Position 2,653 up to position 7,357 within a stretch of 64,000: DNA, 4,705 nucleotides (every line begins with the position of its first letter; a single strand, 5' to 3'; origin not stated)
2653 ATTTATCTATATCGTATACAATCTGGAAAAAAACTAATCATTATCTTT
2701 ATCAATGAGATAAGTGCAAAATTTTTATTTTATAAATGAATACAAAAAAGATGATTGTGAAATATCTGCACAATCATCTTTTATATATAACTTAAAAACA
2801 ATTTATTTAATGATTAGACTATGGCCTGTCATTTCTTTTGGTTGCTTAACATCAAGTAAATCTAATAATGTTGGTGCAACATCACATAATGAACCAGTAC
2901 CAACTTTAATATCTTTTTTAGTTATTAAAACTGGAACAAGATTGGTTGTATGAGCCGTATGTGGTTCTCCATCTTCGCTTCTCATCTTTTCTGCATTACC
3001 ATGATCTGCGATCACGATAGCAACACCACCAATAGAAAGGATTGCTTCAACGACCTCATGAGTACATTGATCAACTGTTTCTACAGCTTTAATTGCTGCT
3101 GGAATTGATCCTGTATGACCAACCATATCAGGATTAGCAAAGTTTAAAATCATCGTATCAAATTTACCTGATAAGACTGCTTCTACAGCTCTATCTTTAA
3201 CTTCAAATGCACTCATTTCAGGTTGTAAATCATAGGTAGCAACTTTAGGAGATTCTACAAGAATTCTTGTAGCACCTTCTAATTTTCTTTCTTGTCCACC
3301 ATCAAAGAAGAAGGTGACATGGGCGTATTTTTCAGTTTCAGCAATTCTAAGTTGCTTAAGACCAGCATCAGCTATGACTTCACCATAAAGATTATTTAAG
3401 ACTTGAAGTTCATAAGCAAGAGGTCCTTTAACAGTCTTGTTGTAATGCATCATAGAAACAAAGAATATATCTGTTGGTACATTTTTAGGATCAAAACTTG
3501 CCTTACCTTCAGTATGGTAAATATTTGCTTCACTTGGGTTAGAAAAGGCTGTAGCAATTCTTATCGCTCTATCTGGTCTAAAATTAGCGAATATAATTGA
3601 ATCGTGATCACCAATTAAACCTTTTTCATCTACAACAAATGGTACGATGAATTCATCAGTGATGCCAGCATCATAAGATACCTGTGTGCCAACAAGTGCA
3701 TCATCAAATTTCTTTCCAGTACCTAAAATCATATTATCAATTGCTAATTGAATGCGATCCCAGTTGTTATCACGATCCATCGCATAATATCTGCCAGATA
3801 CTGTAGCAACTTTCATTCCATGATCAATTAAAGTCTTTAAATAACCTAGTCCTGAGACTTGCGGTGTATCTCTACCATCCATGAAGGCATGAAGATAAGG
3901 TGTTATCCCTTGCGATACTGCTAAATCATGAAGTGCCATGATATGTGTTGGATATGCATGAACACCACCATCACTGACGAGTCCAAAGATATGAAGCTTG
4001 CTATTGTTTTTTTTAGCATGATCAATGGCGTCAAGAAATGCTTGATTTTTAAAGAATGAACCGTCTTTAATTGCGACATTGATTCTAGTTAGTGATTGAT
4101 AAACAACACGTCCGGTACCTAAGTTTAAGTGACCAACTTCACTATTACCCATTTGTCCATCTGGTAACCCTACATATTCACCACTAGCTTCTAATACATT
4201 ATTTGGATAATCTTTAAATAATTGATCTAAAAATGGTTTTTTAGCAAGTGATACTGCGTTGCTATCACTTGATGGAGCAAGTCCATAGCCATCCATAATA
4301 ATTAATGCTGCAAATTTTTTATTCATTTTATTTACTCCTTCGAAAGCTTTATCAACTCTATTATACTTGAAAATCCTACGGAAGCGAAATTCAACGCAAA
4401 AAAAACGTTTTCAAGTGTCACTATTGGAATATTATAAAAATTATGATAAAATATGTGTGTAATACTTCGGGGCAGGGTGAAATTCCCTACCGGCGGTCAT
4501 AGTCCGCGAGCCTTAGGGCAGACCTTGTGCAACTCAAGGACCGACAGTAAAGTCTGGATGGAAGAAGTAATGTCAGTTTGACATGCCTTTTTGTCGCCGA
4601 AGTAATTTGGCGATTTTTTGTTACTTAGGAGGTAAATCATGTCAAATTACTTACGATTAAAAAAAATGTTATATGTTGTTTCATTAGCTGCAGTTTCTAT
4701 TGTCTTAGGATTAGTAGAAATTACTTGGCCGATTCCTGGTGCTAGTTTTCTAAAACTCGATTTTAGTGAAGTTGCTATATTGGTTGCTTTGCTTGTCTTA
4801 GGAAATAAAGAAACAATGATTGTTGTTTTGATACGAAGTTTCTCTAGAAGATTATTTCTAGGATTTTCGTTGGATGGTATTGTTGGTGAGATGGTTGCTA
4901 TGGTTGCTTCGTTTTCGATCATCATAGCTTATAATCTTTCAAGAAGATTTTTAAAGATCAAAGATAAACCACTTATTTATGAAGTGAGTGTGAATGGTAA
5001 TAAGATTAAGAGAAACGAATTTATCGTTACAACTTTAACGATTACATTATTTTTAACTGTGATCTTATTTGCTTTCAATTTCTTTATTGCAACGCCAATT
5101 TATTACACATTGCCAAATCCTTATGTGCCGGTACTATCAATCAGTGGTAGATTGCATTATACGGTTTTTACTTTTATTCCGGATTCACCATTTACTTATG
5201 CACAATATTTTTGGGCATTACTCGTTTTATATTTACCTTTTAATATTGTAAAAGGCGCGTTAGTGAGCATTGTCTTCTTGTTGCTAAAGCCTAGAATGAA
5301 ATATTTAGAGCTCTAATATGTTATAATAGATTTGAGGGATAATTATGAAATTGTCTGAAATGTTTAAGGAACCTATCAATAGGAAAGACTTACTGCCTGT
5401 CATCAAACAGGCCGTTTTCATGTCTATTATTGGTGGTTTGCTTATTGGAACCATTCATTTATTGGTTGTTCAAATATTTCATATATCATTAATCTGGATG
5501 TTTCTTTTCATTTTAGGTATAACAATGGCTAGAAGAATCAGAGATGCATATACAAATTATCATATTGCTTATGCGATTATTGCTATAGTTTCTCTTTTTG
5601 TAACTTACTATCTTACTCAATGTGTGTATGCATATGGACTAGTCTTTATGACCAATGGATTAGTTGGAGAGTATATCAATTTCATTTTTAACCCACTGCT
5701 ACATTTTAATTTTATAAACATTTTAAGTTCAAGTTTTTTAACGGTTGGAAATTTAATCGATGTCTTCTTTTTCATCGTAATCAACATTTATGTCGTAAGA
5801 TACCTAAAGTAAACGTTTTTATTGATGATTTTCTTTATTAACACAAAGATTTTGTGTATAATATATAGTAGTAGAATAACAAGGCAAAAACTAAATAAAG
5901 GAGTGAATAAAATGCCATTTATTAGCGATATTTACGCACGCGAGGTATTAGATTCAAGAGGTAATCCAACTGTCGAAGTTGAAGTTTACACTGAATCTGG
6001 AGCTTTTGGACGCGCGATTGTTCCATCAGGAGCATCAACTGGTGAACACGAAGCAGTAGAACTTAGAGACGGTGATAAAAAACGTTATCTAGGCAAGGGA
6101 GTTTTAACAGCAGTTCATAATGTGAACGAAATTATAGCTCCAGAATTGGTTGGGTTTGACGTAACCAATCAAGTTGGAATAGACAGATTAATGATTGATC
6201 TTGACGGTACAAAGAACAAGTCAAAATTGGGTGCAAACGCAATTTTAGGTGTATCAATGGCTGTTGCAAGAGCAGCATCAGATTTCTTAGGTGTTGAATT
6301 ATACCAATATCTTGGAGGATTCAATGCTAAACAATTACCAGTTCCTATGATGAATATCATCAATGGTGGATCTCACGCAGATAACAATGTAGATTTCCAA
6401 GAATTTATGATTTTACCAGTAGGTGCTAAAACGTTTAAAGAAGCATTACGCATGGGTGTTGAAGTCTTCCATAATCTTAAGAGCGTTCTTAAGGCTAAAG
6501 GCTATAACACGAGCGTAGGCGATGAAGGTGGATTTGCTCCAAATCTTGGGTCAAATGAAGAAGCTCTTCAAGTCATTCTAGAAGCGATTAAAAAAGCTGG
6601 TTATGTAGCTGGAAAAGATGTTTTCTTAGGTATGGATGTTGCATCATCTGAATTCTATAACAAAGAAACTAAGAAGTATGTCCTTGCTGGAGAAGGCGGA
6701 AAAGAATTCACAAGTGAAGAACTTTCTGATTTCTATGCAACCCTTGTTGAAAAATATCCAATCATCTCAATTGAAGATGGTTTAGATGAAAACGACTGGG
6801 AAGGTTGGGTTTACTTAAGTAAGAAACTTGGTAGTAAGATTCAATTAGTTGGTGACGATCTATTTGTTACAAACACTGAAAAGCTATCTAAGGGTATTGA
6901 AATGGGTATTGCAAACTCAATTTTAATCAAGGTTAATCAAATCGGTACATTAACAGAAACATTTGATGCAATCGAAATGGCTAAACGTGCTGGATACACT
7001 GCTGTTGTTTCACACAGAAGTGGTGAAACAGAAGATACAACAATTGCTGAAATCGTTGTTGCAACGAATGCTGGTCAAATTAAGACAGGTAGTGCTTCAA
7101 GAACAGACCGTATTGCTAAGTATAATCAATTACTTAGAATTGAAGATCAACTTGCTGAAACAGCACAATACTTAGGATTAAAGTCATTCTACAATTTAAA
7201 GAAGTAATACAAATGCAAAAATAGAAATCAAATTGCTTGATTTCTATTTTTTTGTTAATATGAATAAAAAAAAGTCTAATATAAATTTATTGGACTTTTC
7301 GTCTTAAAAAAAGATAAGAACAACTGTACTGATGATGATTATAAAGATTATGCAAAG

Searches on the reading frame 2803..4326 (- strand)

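Call 41: search_protein_families(library=pfam, proteins=[window:2803-4326:-])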
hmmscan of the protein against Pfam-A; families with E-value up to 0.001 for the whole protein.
window:2803-4326:- (507 aa): 2 families
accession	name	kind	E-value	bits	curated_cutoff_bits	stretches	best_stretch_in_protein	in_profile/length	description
PF01676.23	Metalloenzyme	-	2e-77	260.6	24.3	1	6-494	3-251/252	Metalloenzyme superfamily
PF06415.18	iPGM_N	-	1.1e-65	221.6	27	1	82-297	1-217/217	BPG-independent PGAM N-terminus (iPGM_N)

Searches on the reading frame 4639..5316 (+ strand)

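Call 41: search_protein_families(library=pfam, proteins=[window:4639-5316:+])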
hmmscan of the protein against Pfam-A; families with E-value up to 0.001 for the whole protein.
window:4639-5316:+ (225 aa): 2 families
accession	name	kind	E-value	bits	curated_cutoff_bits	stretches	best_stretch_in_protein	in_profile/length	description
PF12822.12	ECF_trnsprt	-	9.7e-13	48.9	30.7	1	13-216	6-168/169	ECF transporter, substrate-specific component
PF07456.16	Hpre_diP_synt_I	-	6e-06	26.8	30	1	16-144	1-131/147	Heptaprenyl diphosphate synthase component I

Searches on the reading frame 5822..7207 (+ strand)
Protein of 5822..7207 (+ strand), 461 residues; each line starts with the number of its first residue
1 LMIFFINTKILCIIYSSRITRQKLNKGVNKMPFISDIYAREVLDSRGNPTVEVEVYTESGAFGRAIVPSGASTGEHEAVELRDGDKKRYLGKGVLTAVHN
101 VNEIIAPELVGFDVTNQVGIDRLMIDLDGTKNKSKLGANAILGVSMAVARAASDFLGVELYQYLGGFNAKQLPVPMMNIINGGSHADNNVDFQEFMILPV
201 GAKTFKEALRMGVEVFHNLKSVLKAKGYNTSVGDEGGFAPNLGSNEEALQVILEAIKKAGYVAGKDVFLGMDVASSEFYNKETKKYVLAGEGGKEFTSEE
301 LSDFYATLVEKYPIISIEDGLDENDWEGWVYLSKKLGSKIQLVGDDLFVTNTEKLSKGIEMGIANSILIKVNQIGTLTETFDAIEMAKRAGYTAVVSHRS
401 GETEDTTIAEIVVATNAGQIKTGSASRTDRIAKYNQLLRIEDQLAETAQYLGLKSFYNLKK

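Call 41: search_protein_families(library=pfam, proteins=[window:5822-7207:+])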
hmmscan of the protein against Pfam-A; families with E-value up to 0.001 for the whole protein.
window:5822-7207:+ (461 aa): 3 families
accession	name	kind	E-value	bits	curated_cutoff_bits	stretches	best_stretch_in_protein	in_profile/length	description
PF00113.28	Enolase_C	-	2.5e-143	477.2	21.5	1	171-457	3-294/296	Enolase, C-terminal TIM barrel domain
PF03952.21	Enolase_N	-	3.3e-63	212.1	35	1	34-164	1-131/131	Enolase, N-terminal domain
PF07476.17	MAAL_C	-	0.00017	21.3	27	1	334-419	134-220/249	Methylaspartate ammonia-lyase C-terminus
